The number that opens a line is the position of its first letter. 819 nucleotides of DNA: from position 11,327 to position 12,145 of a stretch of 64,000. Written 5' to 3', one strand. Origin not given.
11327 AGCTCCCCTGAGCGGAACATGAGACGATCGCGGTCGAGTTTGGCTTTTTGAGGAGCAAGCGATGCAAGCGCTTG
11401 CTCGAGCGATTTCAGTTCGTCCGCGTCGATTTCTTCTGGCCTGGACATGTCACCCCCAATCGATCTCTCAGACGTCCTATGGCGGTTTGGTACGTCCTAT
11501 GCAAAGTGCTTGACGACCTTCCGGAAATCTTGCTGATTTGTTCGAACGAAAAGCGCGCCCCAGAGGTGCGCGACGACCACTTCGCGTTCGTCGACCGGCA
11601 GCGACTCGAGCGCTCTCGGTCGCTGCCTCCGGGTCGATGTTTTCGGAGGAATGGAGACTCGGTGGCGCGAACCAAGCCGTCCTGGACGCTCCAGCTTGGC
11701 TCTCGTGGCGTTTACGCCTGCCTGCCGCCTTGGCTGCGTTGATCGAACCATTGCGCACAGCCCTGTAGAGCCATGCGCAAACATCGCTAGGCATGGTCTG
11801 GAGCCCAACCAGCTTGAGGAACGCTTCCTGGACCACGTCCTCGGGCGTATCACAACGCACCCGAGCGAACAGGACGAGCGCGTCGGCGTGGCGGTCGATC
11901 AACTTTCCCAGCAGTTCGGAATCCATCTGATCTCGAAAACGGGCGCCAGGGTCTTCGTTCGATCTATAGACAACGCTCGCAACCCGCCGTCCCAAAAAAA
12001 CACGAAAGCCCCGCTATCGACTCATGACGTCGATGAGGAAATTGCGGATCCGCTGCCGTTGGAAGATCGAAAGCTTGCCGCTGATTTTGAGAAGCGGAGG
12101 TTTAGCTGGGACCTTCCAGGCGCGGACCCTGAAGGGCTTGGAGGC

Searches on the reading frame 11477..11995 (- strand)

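Call 47: search_protein_families(library=pfam, proteins=[window:11477-11995:-], max_evalue=0.001)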
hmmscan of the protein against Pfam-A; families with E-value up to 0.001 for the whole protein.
window:11477-11995:- (172 aa): 1 family
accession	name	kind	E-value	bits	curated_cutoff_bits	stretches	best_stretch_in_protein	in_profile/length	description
PF04542.20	Sigma70_r2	-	4.3e-05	23.6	24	1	32-93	1-70/71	Sigma-70 region 2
